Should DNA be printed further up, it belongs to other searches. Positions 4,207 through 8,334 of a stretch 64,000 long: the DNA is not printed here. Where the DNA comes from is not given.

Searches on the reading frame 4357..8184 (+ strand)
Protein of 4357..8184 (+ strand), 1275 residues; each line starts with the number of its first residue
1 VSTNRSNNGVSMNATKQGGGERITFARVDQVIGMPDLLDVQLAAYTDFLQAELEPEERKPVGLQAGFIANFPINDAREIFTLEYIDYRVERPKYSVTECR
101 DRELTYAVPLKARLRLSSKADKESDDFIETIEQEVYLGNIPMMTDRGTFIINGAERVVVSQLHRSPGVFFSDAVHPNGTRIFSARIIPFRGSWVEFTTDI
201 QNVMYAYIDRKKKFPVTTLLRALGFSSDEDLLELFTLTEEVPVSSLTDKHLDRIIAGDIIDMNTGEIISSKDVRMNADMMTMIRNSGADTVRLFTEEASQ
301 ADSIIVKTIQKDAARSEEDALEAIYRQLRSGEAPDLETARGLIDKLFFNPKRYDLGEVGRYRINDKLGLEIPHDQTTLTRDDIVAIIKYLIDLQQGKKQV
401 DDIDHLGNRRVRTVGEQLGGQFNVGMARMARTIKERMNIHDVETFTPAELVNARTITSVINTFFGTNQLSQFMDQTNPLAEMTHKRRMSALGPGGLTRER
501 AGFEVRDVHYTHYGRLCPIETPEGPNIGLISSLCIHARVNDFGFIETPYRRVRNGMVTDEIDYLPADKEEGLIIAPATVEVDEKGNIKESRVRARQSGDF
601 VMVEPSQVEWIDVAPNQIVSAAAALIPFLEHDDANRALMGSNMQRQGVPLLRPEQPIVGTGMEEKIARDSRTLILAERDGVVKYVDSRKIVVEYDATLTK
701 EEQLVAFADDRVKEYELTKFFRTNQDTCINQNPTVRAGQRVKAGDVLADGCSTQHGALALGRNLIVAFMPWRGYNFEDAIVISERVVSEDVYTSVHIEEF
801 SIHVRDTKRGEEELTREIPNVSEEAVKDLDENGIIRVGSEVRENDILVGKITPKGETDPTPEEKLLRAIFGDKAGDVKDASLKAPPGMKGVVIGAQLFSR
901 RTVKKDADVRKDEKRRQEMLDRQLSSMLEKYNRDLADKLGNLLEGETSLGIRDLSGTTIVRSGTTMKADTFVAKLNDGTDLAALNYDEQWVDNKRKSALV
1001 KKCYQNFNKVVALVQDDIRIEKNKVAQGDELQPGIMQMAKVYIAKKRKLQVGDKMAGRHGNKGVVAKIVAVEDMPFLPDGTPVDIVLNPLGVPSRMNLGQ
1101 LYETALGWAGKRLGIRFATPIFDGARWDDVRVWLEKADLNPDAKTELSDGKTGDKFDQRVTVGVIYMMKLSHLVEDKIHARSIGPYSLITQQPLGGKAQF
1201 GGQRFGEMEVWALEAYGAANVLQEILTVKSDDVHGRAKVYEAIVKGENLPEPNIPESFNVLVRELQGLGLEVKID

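Call 77: search_protein_families(library=pfam, proteins=[window:4357-8184:+], max_evalue=0.001)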
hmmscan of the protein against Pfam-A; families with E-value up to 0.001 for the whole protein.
window:4357-8184:+ (1275 aa): 6 families
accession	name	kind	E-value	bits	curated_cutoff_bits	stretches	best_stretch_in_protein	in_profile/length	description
PF00562.33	RNA_pol_Rpb2_6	-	7.2e-132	440.4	23.4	1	676-1199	2-373/373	RNA polymerase Rpb2, domain 6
PF04561.19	RNA_pol_Rpb2_2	-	9.7e-37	126.9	21.7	2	306-412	88-190/190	RNA polymerase Rpb2, domain 2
PF04565.21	RNA_pol_Rpb2_3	-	8.8e-29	99.9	21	1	471-539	1-68/68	RNA polymerase Rpb2, domain 3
PF04560.25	RNA_pol_Rpb2_7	-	5.2e-27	94.5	32.1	1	1201-1274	1-84/87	RNA polymerase Rpb2, domain 7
PF04563.20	RNA_pol_Rpb2_1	-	1.1e-23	84.3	28.2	1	37-458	2-203/203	RNA polymerase beta subunit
PF10385.14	RNA_pol_Rpb2_45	-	1.9e-23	82.7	28.2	1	549-614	1-66/66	RNA polymerase beta subunit external 1 domain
